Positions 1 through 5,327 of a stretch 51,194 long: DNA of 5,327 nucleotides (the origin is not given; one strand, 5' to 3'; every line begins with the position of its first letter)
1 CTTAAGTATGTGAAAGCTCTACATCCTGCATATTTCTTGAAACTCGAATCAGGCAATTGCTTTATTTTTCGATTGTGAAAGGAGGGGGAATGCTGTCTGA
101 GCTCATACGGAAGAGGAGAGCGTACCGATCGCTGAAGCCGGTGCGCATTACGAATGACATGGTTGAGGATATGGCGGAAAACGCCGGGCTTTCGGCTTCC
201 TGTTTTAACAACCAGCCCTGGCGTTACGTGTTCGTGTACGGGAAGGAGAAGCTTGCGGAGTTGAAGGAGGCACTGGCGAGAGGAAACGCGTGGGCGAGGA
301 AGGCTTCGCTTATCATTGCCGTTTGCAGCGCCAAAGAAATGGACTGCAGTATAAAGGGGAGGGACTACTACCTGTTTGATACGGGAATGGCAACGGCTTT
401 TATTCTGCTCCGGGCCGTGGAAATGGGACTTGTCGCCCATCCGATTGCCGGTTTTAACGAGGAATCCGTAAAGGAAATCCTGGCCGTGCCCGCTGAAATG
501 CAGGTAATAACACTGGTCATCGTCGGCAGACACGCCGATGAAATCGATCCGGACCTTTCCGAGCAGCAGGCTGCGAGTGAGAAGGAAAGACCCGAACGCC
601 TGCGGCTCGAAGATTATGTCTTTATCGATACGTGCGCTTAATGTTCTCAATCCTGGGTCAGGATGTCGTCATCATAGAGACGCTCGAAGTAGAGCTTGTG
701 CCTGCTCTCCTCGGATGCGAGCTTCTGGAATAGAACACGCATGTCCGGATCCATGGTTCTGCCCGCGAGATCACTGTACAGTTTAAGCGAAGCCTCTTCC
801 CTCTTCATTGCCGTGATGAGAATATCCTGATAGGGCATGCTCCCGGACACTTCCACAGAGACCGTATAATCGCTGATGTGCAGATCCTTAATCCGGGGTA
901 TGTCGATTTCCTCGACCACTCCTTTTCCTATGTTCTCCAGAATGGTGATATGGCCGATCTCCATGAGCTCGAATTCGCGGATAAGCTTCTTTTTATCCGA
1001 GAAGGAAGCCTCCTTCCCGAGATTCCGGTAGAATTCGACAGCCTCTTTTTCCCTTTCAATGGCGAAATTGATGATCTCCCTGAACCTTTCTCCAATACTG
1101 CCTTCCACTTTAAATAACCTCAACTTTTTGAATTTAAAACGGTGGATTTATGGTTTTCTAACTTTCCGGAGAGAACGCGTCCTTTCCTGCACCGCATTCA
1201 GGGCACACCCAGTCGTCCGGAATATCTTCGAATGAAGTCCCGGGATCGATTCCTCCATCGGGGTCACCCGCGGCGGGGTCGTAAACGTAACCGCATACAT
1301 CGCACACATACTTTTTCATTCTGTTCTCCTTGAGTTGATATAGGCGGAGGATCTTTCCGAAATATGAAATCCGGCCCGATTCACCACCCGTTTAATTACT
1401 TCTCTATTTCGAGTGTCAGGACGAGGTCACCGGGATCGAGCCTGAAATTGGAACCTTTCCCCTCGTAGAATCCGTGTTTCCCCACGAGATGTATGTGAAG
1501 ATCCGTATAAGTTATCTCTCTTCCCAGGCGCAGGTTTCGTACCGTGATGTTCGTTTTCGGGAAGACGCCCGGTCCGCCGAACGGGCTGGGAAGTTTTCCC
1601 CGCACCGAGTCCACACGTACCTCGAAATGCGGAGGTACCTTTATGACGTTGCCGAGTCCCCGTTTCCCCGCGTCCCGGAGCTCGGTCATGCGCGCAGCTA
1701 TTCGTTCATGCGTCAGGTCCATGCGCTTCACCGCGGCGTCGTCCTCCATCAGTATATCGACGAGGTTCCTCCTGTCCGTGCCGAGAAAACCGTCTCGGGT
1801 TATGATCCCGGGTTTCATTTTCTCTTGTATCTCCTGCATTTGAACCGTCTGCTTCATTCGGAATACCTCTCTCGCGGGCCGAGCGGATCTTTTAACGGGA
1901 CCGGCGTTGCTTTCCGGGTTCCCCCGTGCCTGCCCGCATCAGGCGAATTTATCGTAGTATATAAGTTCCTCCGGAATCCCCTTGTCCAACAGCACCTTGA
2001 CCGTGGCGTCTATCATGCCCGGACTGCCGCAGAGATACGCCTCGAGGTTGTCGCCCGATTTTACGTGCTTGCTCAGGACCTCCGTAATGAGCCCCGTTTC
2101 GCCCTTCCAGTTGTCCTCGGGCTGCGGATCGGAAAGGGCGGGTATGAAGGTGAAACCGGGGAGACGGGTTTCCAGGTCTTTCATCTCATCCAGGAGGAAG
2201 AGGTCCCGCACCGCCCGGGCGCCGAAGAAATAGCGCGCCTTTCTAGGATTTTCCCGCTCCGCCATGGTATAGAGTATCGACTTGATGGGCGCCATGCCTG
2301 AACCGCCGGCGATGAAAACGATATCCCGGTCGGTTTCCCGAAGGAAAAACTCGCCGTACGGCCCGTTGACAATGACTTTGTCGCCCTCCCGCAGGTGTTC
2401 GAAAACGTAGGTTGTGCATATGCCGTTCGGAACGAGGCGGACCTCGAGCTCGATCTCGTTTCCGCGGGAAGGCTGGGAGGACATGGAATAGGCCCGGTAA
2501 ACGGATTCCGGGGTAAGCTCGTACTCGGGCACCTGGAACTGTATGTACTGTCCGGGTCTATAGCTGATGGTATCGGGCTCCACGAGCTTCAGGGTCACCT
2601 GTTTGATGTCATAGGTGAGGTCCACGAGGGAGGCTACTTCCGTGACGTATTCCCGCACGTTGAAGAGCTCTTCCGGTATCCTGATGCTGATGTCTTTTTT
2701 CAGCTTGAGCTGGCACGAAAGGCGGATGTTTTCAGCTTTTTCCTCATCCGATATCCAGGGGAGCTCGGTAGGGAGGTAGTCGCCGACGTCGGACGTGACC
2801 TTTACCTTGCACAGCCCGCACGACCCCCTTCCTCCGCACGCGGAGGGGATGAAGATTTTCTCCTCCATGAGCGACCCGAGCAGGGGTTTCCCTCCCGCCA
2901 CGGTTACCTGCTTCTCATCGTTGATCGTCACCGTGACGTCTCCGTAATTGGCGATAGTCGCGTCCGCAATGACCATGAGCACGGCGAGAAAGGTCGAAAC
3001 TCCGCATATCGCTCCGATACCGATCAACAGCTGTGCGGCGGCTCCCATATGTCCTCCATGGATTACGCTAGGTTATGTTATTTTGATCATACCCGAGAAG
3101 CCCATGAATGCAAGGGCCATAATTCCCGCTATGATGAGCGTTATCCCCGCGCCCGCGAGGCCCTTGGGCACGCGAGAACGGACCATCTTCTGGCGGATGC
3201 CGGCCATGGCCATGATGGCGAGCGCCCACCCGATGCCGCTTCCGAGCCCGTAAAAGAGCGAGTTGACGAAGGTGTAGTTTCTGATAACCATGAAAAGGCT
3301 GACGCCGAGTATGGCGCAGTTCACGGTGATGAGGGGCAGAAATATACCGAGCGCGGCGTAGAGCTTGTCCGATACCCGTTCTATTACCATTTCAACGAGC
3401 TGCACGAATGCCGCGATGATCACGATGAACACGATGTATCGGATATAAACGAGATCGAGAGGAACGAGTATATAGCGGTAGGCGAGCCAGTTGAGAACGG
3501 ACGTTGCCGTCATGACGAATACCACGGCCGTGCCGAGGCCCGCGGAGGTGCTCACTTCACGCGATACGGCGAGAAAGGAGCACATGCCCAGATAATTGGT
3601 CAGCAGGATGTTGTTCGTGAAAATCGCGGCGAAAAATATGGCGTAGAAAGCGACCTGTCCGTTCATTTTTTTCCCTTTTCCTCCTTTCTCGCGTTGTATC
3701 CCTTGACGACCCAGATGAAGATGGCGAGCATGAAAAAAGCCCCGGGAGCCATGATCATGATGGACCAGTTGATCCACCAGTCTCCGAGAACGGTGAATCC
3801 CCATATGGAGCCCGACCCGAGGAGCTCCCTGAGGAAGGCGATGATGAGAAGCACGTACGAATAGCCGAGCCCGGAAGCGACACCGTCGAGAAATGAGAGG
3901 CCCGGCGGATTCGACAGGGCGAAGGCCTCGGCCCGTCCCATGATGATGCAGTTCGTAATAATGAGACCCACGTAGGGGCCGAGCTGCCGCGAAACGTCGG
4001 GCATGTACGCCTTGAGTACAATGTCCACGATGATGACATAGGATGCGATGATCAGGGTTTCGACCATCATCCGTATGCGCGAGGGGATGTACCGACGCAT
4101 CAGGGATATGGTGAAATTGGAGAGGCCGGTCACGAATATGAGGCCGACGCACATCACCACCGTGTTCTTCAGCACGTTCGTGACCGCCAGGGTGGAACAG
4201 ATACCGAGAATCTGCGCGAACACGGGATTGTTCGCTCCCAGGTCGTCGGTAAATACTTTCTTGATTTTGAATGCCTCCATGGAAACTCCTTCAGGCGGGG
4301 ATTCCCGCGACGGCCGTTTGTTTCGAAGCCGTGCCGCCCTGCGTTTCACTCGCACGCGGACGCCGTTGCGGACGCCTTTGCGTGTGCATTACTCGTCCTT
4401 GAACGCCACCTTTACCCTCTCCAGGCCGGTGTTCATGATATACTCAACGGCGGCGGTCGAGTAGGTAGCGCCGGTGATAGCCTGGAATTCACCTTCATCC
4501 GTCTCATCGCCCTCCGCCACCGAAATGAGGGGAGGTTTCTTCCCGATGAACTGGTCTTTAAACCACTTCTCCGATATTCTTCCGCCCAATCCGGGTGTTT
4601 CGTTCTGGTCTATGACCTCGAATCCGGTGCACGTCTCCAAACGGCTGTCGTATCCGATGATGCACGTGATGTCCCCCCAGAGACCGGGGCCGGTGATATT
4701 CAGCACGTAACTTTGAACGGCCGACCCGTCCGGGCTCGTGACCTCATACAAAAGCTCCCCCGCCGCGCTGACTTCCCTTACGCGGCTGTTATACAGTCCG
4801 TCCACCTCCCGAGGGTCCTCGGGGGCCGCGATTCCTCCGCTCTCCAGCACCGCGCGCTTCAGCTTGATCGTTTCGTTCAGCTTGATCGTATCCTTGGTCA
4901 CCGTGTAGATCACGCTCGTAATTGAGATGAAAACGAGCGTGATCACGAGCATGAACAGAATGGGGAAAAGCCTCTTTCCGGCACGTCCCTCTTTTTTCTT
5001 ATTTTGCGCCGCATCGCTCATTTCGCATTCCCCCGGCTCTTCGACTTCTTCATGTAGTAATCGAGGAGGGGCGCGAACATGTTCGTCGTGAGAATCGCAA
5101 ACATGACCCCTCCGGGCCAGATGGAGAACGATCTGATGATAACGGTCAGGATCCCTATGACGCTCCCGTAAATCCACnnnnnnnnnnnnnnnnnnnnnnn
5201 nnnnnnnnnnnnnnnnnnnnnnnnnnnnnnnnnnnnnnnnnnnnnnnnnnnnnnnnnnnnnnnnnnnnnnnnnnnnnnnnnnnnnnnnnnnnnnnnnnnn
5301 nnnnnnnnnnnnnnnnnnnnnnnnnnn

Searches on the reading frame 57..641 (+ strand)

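Call 51: search_protein_families(library=pfam, proteins=[window:57-641:+], max_evalue=0.0001)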
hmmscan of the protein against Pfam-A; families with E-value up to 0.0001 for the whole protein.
window:57-641:+ (194 aa): 1 family
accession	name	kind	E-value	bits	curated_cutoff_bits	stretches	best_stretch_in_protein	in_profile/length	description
PF00881.29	Nitroreductase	-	2.4e-18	67.3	23.5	2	17-77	1-61/167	Nitroreductase family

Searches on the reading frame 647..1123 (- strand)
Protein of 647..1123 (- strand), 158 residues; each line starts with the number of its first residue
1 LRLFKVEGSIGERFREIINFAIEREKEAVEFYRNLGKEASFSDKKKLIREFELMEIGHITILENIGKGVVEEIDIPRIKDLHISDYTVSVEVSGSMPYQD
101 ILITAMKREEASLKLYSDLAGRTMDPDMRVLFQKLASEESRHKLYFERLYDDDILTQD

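Call 51: search_protein_families(library=pfam, proteins=[window:647-1123:-], max_evalue=0.0001)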
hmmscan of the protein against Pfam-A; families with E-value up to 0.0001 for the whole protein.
window:647-1123:- (158 aa): 2 families
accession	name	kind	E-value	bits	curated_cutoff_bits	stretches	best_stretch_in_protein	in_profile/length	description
PF02915.23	Rubrerythrin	-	3e-12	47.5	22.8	1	16-150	1-137/137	Rubrerythrin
PF13668.12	Ferritin_2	-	1.3e-05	25.8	24.7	1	16-148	4-134/138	Ferritin-like domain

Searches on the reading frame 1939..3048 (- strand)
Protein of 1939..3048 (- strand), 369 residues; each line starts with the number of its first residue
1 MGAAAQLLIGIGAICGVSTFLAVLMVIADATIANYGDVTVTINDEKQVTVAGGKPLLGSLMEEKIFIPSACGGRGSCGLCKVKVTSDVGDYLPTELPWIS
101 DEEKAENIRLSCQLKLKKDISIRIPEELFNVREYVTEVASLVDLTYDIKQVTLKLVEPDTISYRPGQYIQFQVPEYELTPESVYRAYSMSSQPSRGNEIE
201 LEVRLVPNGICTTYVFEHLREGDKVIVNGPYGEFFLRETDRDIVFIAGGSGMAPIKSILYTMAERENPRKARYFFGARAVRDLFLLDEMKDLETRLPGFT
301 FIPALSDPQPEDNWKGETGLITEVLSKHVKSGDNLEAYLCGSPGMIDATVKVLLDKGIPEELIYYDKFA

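Call 51: search_protein_families(library=pfam, proteins=[window:1939-3048:-], max_evalue=0.0001)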
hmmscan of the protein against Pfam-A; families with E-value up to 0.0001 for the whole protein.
window:1939-3048:- (369 aa): 3 families
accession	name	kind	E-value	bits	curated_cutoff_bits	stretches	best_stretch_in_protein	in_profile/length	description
PF00175.26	NAD_binding_1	-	2.2e-21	77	22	1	245-350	1-108/109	Oxidoreductase NAD-binding domain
PF00970.30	FAD_binding_6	-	2.8e-14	53.7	21.1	1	140-234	6-97/99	Oxidoreductase FAD-binding domain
PF00111.32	Fer2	-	3.7e-10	40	21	1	41-116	2-76/77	2Fe-2S iron-sulfur cluster binding domain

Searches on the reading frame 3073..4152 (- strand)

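Call 51: search_protein_families(library=pfam, proteins=[window:3073-4152:-], max_evalue=0.0001)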
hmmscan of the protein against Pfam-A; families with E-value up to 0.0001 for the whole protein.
window:3073-4152:- (359 aa): 1 family
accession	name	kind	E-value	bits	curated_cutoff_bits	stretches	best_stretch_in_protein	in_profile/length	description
PF02508.19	Rnf-Nqr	-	1.4e-57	195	23.8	1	171-356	3-174/174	Rnf-Nqr subunit, membrane protein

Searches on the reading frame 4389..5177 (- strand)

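Call 51: search_protein_families(library=pfam, proteins=[window:4389-5177:-], max_evalue=0.0001)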
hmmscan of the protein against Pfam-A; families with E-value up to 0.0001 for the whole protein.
window:4389-5177:- (262 aa): 1 family
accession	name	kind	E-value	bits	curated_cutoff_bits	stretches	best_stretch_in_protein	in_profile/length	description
PF04205.19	FMN_bind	-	1.8e-13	51.4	22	1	165-252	1-76/77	FMN-binding domain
